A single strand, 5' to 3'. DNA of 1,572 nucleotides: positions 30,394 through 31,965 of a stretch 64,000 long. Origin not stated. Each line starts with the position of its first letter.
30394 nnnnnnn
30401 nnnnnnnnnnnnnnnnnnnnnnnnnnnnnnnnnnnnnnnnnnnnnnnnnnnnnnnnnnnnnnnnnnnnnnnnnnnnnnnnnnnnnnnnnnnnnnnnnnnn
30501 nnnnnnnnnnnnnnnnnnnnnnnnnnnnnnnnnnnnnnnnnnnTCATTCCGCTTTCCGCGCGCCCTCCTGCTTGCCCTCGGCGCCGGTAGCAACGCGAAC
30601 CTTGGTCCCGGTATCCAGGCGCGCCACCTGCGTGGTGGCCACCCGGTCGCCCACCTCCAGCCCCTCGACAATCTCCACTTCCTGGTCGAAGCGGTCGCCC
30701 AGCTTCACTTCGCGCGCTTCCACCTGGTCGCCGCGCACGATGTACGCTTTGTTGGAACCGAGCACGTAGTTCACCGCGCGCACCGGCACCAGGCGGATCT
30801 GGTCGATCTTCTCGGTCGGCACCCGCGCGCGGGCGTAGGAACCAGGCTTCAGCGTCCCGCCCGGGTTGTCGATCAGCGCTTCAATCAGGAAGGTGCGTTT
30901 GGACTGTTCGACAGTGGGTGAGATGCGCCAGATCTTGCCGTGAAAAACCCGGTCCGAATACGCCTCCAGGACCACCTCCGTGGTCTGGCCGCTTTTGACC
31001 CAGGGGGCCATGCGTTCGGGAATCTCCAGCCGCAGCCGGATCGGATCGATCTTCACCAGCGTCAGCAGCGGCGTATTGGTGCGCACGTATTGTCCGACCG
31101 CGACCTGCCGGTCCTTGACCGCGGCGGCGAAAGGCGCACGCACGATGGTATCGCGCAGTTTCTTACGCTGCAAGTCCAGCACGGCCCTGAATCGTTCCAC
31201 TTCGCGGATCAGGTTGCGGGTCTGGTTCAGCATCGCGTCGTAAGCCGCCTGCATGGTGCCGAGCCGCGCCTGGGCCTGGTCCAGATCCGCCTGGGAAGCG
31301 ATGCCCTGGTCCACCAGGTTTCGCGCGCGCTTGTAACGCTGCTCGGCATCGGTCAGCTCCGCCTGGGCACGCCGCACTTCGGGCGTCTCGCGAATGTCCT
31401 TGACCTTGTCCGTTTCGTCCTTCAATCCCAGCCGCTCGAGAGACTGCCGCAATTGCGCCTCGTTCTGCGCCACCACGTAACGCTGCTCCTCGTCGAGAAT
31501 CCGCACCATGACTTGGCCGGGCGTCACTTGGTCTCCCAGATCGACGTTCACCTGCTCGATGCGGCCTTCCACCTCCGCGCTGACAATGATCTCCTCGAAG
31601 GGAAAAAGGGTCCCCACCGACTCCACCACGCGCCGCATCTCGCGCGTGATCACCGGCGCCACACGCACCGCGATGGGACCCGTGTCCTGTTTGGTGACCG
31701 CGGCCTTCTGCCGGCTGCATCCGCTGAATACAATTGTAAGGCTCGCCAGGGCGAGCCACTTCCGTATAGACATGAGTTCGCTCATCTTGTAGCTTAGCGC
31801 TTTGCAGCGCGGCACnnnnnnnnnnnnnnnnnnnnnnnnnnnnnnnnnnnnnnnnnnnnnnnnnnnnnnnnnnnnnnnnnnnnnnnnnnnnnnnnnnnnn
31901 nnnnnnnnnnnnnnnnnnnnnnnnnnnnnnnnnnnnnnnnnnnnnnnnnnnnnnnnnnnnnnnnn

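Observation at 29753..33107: Sensor-less sigma-54 activator + stand-alone PilZ + pump-less membrane-fusion protein + VWFA protein in one tight operon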

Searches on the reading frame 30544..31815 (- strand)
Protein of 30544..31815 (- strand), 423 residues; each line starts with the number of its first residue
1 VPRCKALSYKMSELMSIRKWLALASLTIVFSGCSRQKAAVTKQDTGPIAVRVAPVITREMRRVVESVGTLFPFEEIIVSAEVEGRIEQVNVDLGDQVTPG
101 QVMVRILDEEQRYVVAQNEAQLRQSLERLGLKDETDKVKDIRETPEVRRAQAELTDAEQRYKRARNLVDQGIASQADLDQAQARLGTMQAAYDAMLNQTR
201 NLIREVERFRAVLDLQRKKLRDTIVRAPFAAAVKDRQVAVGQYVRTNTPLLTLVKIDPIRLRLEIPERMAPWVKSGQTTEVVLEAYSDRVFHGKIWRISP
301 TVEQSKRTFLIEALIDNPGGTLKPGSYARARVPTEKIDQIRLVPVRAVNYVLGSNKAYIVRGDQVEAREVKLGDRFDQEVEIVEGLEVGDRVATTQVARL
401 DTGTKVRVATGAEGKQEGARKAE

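Call 3: search_protein_families(library=pfam, proteins=[window:30544-31815:-], max_evalue=0.01)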
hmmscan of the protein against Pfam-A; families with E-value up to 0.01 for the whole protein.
window:30544-31815:- (423 aa): 5 families
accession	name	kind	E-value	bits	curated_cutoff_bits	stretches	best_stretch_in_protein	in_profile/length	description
PF16576.10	HlyD_D23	-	1.4e-26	93.6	30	1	76-328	20-214/214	Barrel-sandwich domain of CusB or HlyD membrane-fusion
PF13437.12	HlyD_3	-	1.2e-22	81.1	22.2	2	225-325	2-106/106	HlyD family secretion protein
PF13533.13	Biotin_lipoyl_2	-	0.00012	22.2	29.8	1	78-105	3-30/32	Biotin-lipoyl like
PF00364.28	Biotin_lipoyl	-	0.0024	18.1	22.1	0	76-106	43-73/73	Biotin-requiring enzyme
PF00529.27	CusB_dom_1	-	0.0067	17.1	26.5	0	272-392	8-87/89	Cation efflux system protein CusB domain 1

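Call 4: search_protein_families(library=ncbifam, proteins=[window:30544-31815:-], max_evalue=0.01)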
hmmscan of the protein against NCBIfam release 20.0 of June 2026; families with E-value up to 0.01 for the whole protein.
window:30544-31815:- (423 aa): 25 families
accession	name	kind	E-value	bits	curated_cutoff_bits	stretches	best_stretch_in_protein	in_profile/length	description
TIGR01730.1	RND_mfp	subfamily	4.2e-60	203.4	94.9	2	145-408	71-321/322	efflux RND transporter periplasmic adaptor subunit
TIGR00999.1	8a0102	subfamily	7.5e-42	143.3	319.3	1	146-400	28-270/271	CzcB/NccB family metal efflux transporter periplasmic adaptor subunit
NF008606.0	PRK11578.1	equivalog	1.3e-24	87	342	1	49-397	35-365/371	macrolide transporter subunit MacA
TIGR00998.1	8a0101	subfamily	1.7e-24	86.4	390.8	1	75-301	42-284/334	EmrA/EmrK family multidrug efflux transporter periplasmic adaptor subunit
NF002939.0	PRK03598.1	equivalog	1.1e-21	77.4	393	1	78-306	47-288/332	secretion protein HlyD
NF007785.0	PRK10476.1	equivalog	6.8e-19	67.9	376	1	74-314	47-300/347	multidrug transporter subunit MdtN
NF008589.1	PRK11556.1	equivalog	5.3e-18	65.1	391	1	37-410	46-389/392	MdtA/MuxA family multidrug efflux RND transporter periplasmic adaptor subunit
NF045680.1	DiMtlExpIhpB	equivalog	2.1e-17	63.1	450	1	225-394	140-308/326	divalent metal ion exporter adaptor subunit IhpB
NF045904.1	RND-peri-MexE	equivalog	3.1e-16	59.3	714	2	146-407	102-367/390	multidrug efflux RND transporter periplasmic adaptor subunit MexE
NF033138.2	RND-peri-MexC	equivalog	5.1e-16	58.8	625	1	142-408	105-371/375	MexC family multidrug efflux RND transporter periplasmic adaptor subunit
NF007303.0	PRK09783.1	subfamily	1.4e-13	50.1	390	1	219-406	212-398/414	copper/silver efflux system membrane fusion protein CusB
NF007132.1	PRK09578.1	equivalog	8e-12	44.6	512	1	148-418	113-385/396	MexX/AxyX family multidrug efflux RND transporter periplasmic adaptor subunit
NF000272.2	OqxA_adapt_sub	exception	4.5e-09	35.7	835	2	26-186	20-174/391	multidrug efflux RND transporter periplasmic adaptor subunit OqxA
NF011715.0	PRK15136.1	equivalog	6e-09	35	563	1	75-295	61-289/390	multidrug efflux MFS transporter periplasmic adaptor subunit EmrA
NF007362.0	PRK09859.1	equivalog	7.6e-09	35.2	738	1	150-411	111-374/385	multidrug transporter subunit MdtE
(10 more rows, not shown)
